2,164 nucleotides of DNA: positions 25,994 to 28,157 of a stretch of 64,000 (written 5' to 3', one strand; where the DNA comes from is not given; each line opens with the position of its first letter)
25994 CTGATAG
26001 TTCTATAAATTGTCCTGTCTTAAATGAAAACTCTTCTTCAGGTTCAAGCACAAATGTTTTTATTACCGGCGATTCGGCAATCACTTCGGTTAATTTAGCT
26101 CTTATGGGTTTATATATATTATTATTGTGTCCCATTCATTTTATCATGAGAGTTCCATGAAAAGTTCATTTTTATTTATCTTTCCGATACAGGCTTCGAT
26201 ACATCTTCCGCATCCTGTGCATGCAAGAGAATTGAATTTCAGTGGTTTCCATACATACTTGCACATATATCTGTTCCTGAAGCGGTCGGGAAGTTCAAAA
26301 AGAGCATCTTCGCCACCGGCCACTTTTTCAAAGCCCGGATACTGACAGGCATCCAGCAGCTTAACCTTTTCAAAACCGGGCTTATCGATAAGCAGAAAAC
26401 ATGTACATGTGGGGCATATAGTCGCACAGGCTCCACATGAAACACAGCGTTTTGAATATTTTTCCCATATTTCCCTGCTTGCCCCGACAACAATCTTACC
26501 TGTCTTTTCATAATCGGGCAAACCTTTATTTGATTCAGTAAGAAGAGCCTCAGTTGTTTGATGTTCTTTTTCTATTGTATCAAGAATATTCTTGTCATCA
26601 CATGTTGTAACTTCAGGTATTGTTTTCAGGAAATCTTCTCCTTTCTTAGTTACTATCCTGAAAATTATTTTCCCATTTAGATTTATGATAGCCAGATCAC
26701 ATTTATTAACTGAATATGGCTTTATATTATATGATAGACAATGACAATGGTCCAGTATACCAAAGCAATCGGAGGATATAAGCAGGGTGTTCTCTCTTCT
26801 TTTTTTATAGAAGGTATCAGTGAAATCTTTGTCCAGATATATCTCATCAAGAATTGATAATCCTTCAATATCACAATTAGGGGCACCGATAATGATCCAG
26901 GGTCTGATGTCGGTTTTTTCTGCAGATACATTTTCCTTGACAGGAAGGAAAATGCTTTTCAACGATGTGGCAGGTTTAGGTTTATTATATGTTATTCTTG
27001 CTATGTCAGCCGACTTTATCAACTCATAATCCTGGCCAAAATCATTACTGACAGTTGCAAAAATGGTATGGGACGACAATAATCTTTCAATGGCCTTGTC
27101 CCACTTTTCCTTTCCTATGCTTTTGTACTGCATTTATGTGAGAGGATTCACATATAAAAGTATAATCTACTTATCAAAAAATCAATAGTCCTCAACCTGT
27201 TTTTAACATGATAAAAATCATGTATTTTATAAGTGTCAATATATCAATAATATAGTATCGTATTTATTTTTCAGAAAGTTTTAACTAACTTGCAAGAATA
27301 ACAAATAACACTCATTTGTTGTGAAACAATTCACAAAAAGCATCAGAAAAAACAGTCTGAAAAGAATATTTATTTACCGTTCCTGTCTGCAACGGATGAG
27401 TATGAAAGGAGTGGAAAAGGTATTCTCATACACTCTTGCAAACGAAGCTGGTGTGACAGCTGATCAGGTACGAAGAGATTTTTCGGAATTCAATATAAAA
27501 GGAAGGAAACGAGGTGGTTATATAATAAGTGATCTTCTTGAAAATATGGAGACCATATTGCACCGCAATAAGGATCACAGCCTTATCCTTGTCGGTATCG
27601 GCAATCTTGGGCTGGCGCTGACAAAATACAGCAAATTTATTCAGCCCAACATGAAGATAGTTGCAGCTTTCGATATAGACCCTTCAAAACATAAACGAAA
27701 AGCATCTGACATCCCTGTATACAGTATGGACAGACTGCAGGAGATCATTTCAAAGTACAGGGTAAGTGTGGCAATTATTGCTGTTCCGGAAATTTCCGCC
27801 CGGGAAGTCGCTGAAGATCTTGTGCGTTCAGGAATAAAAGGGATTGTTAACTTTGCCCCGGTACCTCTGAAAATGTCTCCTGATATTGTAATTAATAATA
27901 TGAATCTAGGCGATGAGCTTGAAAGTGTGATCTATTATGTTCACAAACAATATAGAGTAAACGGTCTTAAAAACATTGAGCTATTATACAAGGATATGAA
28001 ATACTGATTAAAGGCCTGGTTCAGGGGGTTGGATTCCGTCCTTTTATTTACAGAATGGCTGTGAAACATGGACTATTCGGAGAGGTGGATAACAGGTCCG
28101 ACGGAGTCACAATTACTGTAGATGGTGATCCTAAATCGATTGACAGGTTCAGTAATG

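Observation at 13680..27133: Putative NAD(P)H-coupled, ion-translocating [NiFe] hydrogenase: AsrAB-like diaphorase in one operon with a group 4 hydrogenase and a full Mrp set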

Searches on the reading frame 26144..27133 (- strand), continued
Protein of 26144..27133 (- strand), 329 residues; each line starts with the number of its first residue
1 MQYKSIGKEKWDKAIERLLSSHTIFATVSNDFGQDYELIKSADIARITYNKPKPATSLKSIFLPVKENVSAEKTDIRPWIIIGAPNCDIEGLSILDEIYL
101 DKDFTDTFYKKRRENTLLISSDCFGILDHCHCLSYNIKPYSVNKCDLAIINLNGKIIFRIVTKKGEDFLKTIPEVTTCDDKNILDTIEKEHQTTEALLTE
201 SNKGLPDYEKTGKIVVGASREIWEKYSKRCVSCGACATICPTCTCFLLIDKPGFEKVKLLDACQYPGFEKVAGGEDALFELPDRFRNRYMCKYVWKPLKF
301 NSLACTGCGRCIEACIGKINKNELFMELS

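Call 82: find_homologous_proteins(query=P0127, max_evalue=1e-20)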
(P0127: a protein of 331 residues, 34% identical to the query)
Query P0127 (331 aa): 4262 proteins with E <= 1e-20 among 6682 candidates; the best 120 are listed.
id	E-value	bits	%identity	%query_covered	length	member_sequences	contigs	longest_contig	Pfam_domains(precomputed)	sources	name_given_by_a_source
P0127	2.5e-227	771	100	100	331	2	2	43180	PF17179.10,PF12797.13,PF12838.13,PF13187.12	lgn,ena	-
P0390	1.3e-102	361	47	99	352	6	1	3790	PF17179.10,PF12797.13,PF00037.33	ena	-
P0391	4.9e-102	359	48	98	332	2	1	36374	PF17179.10,PF12797.13,PF13237.12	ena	-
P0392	6.4e-100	352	48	99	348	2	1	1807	PF17179.10,PF12797.13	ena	-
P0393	1.5e-98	348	47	99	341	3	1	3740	PF17179.10,PF12797.13,PF00037.33,PF13746.12,PF12838.13,PF13187.12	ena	-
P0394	9.7e-98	345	45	99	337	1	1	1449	PF17179.10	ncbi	-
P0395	8.3e-97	342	48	99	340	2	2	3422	PF17179.10,PF12797.13,PF00037.33,PF13746.12,PF13534.12,PF13187.12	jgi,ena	-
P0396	6.9e-96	339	46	99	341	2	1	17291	PF17179.10,PF12797.13,PF00037.33,PF13187.12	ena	-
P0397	2.1e-95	337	44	99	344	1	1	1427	PF17179.10,PF12797.13,PF00037.33,PF12838.13,PF13237.12,PF13187.12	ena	-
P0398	5.6e-95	336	44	98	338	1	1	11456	PF17179.10,PF13237.12,PF13187.12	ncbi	-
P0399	1.7e-94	334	45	99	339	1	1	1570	PF17179.10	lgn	-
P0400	5.8e-94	333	45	99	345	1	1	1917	PF17179.10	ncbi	-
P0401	1.8e-93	331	50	89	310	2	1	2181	PF17179.10,PF12797.13,PF00037.33,PF13187.12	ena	-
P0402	8.9e-93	329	45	98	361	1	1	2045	PF17179.10,PF12838.13,PF13183.12,PF13187.12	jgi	jgi:ferredoxin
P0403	1.5e-92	328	44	98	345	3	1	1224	PF17179.10,PF13187.12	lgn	-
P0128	6.0e-92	326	45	100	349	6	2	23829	PF17179.10,PF12797.13,PF13237.12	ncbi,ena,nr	ncbi:MAG: 4Fe-4S dicluster domain-containing protein [Candidatus Omnitrophica bacterium]|nr:4Fe-4S d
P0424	1.4e-87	312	40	99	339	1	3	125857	PF17179.10,PF13187.12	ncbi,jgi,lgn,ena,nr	ncbi:MAG TPA: hypothetical protein EYP53_04250 [Candidatus Latescibacteria bacterium]|nr:hypothetica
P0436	1.1e-84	302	41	100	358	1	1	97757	PF17179.10,PF12838.13,PF13237.12,PF13187.12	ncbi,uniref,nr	ncbi:MAG: hypothetical protein FXF47_02315 [Candidatus Mcinerneyibacterium aminivorans]|uniref:4Fe-4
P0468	3.2e-80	288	41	98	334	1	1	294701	PF17179.10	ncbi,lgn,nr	ncbi:MAG: 4Fe-4S dicluster domain-containing protein [Elusimicrobia bacterium]|nr:4Fe-4S dicluster d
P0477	3.1e-79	284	39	98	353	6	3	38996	PF14697.12,PF17179.10,PF12797.13,PF00037.33,PF12838.13,PF13237.12,PF13187.12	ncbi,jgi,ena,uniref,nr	ncbi:hypothetical protein DRJ04_03890 [Candidatus Aerophobetes bacterium]|uniref:4Fe-4S ferredoxin-t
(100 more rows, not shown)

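Call 83: find_encoding_contigs(protein=P0128, flank=10000, max_places=1)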
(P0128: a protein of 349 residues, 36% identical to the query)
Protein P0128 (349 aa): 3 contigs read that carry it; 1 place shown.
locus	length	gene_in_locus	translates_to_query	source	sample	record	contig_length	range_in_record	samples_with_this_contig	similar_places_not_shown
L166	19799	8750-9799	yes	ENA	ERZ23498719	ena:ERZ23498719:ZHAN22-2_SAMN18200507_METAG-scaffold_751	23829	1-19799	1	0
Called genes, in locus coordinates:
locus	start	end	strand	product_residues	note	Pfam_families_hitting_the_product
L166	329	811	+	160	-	-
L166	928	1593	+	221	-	-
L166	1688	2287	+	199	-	PF12654:DUF3786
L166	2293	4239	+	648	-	PF00111:Fer2, PF13510:Fer2_4 (weak), PF17650:RACo_linker, PF17651:Raco_middle, PF14574:RACo_C_ter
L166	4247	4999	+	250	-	PF00142:Fer4_NifH (faint), PF01656:CbiA, PF02374:ArsA_ATPase (weak), PF10609:ParA (faint), PF13614:AAA_31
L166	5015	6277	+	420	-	PF13562:NTP_transf_4, PF00132:Hexapep (faint)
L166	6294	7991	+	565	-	PF01268:FTHFS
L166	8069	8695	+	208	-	PF06971:Put_DNA-bind_N, PF01408:GFO_IDH_MocA (weak), PF02629:CoA_binding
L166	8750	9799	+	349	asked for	PF12797:Fer4_2 (faint), PF13237:Fer4_10 (faint), PF17179:Fer4_22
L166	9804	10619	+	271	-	PF00970:FAD_binding_6 (weak), PF00175:NAD_binding_1, PF10418:DHODB_Fe-S_bind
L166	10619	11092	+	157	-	PF13237:Fer4_10 (faint), PF14697:Fer4_21 (faint), PF25160:LdpA_Fe-S-bd (faint), PF13247:Fer4_11, PF12838:Fer4_7 (weak), PF13187:Fer4_9 (weak), PF00037:Fer4 (weak), PF13187:Fer4_9 (weak), +1 more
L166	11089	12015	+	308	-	PF00146:NADHdh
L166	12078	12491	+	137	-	PF01058:Oxidored_q6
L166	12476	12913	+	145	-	PF00329:Complex1_30kDa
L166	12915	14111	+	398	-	PF00374:NiFeSe_Hases, PF00346:Complex1_49kDa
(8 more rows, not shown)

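Call 84: find_encoding_contigs(protein=P0436, flank=10000, max_places=1)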
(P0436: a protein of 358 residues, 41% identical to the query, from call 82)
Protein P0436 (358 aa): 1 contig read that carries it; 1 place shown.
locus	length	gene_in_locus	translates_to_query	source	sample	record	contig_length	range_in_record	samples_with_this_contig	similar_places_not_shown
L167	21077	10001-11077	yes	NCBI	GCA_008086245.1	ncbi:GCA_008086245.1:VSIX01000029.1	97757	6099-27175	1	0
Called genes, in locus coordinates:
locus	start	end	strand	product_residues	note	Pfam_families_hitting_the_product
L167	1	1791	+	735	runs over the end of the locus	PF01751:Toprim, PF01131:Topoisom_bac, PF01396:Zn_ribbon_Top1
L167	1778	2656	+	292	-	PF02899:Phage_int_SAM_1, PF00589:Phage_integrase, PF22823:MrpR_C_cat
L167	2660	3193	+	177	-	PF00227:Proteasome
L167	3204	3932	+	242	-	PF01138:RNase_PH, PF03725:RNase_PH_C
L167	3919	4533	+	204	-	PF01725:Ham1p_like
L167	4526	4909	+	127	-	PF03061:4HBT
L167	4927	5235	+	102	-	-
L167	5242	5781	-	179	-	PF00160:Pro_isomerase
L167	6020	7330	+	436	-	PF01554:MatE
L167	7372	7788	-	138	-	PF00011:HSP20, PF17886:ArsA_HSP20 (weak)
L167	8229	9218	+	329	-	PF26550:Tricorn_2nd (weak), PF07676:PD40 (weak)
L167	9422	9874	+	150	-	PF00571:CBS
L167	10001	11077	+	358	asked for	PF12838:Fer4_7 (faint), PF13187:Fer4_9 (faint), PF13237:Fer4_10 (faint), PF17179:Fer4_22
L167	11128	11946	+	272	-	PF00175:NAD_binding_1, PF10418:DHODB_Fe-S_bind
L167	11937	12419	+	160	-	PF12837:Fer4_6 (faint), PF13237:Fer4_10 (faint), PF12800:Fer4_4 (faint), PF13247:Fer4_11, PF12838:Fer4_7 (weak), PF13187:Fer4_9 (weak), PF25160:LdpA_Fe-S-bd (weak), PF00037:Fer4 (weak), +1 more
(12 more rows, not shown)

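Call 85: find_encoding_contigs(protein=P0468, flank=10000, max_places=1)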
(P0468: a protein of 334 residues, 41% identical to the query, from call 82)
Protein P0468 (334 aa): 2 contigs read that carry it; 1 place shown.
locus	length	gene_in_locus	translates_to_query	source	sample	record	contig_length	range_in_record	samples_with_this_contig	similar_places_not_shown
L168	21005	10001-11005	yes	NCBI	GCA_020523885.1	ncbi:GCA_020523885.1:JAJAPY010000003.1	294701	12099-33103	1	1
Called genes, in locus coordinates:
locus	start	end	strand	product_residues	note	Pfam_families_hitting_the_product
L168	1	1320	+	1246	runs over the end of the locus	PF00041:fn3 (weak), PF25059:FN3_DSCAM-DSCAML_C (faint), PF21544:PorZ_N_b_propeller (faint), PF08309:LVIVD, PF00041:fn3 (weak), PF08309:LVIVD, PF00041:fn3, PF08309:LVIVD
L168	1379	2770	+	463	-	PF03783:CsgG, PF11684:DUF3280 (weak), PF08308:PEGA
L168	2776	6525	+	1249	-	PF08309:LVIVD, PF00041:fn3 (weak), PF08309:LVIVD, PF00041:fn3 (weak), PF08309:LVIVD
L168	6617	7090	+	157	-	PF01029:NusB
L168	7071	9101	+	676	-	PF22745:Nlig-Ia, PF01653:DNA_ligase_aden, PF03120:OB_DNA_ligase, PF03119:DNA_ligase_ZBD (weak), PF14520:HHH_5 (faint), PF12826:HHH_2, PF00533:BRCT, PF12738:PTCB-BRCT (faint)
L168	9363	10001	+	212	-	PF06971:Put_DNA-bind_N, PF02629:CoA_binding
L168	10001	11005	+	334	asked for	PF17179:Fer4_22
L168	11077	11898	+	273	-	PF00970:FAD_binding_6, PF00175:NAD_binding_1, PF10418:DHODB_Fe-S_bind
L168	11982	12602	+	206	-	PF13187:Fer4_9 (faint), PF13247:Fer4_11, PF12838:Fer4_7 (weak)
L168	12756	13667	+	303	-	PF00146:NADHdh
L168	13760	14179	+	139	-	PF01058:Oxidored_q6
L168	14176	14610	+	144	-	PF00329:Complex1_30kDa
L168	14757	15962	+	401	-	PF00374:NiFeSe_Hases, PF00346:Complex1_49kDa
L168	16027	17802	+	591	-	PF00361:Proton_antipo_M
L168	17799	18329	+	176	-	PF13244:MbhD, PF20501:MbhE (weak)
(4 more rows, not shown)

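Call 93: find_encoding_contigs(protein=P0127, flank=10000, max_places=1)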
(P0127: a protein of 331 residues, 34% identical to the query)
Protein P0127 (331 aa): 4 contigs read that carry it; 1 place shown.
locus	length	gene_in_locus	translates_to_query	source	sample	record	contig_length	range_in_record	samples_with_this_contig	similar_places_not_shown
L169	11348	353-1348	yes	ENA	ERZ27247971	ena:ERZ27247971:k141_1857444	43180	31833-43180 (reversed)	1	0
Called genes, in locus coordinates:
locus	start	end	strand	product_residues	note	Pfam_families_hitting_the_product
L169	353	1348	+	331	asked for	PF13187:Fer4_9 (faint), PF12838:Fer4_7 (faint), PF12797:Fer4_2 (faint), PF17179:Fer4_22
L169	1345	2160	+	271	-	PF00970:FAD_binding_6, PF00175:NAD_binding_1, PF10418:DHODB_Fe-S_bind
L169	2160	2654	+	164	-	PF13187:Fer4_9 (faint)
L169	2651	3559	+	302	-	PF00146:NADHdh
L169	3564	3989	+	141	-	PF01058:Oxidored_q6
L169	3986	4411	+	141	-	PF00329:Complex1_30kDa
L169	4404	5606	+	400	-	PF00374:NiFeSe_Hases, PF00346:Complex1_49kDa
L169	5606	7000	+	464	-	PF00662:Proton_antipo_N, PF00361:Proton_antipo_M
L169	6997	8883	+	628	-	PF00361:Proton_antipo_M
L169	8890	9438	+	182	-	PF13244:MbhD, PF20501:MbhE (weak)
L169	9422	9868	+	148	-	PF04039:MnhB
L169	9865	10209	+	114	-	PF00420:Oxidored_q2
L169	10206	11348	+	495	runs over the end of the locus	PF00662:Proton_antipo_N, PF10125:NADHdeh_related (weak), PF00361:Proton_antipo_M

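Call 94: find_encoding_contigs(protein=P0424, flank=10000, max_places=1)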
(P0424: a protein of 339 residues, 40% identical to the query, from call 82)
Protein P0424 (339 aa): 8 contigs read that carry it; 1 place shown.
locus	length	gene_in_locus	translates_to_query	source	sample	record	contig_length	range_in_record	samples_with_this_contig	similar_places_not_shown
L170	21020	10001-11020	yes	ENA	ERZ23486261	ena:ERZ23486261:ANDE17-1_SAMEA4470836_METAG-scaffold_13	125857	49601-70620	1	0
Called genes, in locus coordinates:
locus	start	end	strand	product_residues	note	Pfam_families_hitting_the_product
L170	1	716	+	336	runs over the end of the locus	PF00586:AIRS, PF02769:AIRS_C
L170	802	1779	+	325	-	PF01058:Oxidored_q6, PF14720:NiFe_hyd_SSU_C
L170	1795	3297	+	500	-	PF00374:NiFeSe_Hases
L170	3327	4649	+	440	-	PF00989:PAS, PF13188:PAS_8 (faint), PF24820:Diguanyl_cycl_sensor (weak), PF08448:PAS_4, PF13426:PAS_9, PF08447:PAS_3 (weak), PF00512:HisKA, PF02518:HATPase_c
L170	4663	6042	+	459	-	PF00072:Response_reg, PF00158:Sigma54_activat, PF14532:Sigma54_activ_2, PF07724:AAA_2 (faint), PF07728:AAA_5, PF25601:AAA_lid_14, PF02954:HTH_8 (weak)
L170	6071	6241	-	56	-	-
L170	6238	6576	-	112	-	-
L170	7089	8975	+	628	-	PF00361:Proton_antipo_M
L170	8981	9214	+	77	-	-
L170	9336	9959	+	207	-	PF06971:Put_DNA-bind_N, PF01408:GFO_IDH_MocA (weak), PF02629:CoA_binding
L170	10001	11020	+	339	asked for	PF13187:Fer4_9 (faint), PF17179:Fer4_22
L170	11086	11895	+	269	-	PF00970:FAD_binding_6 (weak), PF00175:NAD_binding_1, PF10418:DHODB_Fe-S_bind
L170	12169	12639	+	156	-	PF12797:Fer4_2 (faint), PF12837:Fer4_6 (faint), PF13237:Fer4_10 (faint), PF14697:Fer4_21 (faint), PF13247:Fer4_11, PF12838:Fer4_7 (weak), PF13187:Fer4_9 (weak), PF00037:Fer4 (weak), +2 more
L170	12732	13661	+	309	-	PF00146:NADHdh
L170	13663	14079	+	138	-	PF01058:Oxidored_q6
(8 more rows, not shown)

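Call 95: find_encoding_contigs(protein=P0477, flank=10000, max_places=1)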
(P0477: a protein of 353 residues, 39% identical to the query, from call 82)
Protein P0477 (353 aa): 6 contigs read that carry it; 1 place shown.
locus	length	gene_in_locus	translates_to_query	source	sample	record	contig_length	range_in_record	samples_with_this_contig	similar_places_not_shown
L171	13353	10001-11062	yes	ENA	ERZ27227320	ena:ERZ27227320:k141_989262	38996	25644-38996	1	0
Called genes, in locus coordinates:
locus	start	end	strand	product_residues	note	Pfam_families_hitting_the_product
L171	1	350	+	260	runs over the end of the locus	PF00111:Fer2, PF13510:Fer2_4, PF12797:Fer4_2 (faint), PF13187:Fer4_9 (faint), PF14697:Fer4_21, PF00037:Fer4, PF12837:Fer4_6, PF12838:Fer4_7 (weak), +1 more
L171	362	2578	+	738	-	PF18537:CODH_A_N, PF03598:CdhC, PF19436:ACS_CODH_B_C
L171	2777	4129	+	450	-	PF04060:FeS, PF03599:CdhD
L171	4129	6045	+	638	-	PF00111:Fer2, PF17650:RACo_linker, PF17651:Raco_middle, PF14574:RACo_C_ter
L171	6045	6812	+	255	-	PF01656:CbiA, PF13614:AAA_31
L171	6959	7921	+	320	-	PF03599:CdhD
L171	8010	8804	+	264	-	PF00809:Pterin_bind, PF03599:CdhD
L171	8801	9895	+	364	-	PF01656:CbiA (faint), PF13500:AAA_26, PF07085:DRTGG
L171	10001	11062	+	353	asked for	PF12838:Fer4_7 (faint), PF13187:Fer4_9 (faint), PF14697:Fer4_21 (faint), PF12797:Fer4_2 (faint), PF17179:Fer4_22, PF00037:Fer4 (weak), PF13237:Fer4_10 (weak)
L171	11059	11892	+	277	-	PF00970:FAD_binding_6, PF00175:NAD_binding_1, PF10418:DHODB_Fe-S_bind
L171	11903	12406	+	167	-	PF13247:Fer4_11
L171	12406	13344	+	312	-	PF00146:NADHdh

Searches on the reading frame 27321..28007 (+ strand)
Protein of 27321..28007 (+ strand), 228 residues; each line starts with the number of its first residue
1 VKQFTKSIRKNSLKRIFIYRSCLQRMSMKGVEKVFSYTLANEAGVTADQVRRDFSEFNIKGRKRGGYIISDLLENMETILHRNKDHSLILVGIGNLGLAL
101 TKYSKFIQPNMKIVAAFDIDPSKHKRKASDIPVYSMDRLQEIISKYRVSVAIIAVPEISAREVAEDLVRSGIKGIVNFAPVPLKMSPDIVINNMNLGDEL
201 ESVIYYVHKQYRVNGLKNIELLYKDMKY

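Call 9: search_protein_families(library=pfam, proteins=[window:27321-28007:+])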
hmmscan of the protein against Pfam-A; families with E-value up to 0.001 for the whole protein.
window:27321-28007:+ (228 aa): 3 families
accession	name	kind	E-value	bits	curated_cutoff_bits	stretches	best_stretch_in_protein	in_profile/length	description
PF02629.25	CoA_binding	-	2e-22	80.2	22.3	1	83-181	1-97/97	CoA binding domain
PF06971.19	Put_DNA-bind_N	-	1e-11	45.2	27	1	10-55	4-49/49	Putative DNA-binding protein N-terminus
PF01408.29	GFO_IDH_MocA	-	7.3e-06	27.1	24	1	90-173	5-88/120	Oxidoreductase family, NAD-binding Rossmann fold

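Call 55: search_protein_families(library=ncbifam, proteins=[window:27321-28007:+], max_evalue=0.0001)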
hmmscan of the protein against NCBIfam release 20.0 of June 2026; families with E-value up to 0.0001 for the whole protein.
window:27321-28007:+ (228 aa): 9 families
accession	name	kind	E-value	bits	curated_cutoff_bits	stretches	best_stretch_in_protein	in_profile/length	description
NF003996.0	PRK05472.2-5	equivalog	7.8e-62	208.8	138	1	8-210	2-202/209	redox-sensing transcriptional repressor Rex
NF003995.0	PRK05472.2-4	subfamily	9.4e-58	195.2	126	1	6-210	4-208/213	redox-sensing transcriptional repressor Rex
NF003994.0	PRK05472.2-3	equivalog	3.3e-53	180.3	130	1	3-204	4-205/217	redox-sensing transcriptional repressor Rex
NF003989.0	PRK05472.1-3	equivalog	1.3e-52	178.7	177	1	4-210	4-210/215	redox-sensing transcriptional repressor Rex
NF003993.0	PRK05472.2-2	equivalog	4.9e-49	166.7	217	1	6-210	4-208/212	redox-sensing transcriptional repressor Rex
NF003990.0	PRK05472.1-4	equivalog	2.1e-48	164.7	233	1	5-210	4-209/214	redox-sensing transcriptional repressor Rex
NF003992.0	PRK05472.2-1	equivalog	1e-45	155.8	226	1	5-210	18-223/249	redox-sensing transcriptional repressor Rex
NF003988.0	PRK05472.1-1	equivalog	7.9e-44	150.2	321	1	5-210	4-211/214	redox-sensing transcriptional repressor Rex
NF003991.0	PRK05472.1-5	equivalog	9e-40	136.9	198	1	7-208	6-207/211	redox-sensing transcriptional repressor Rex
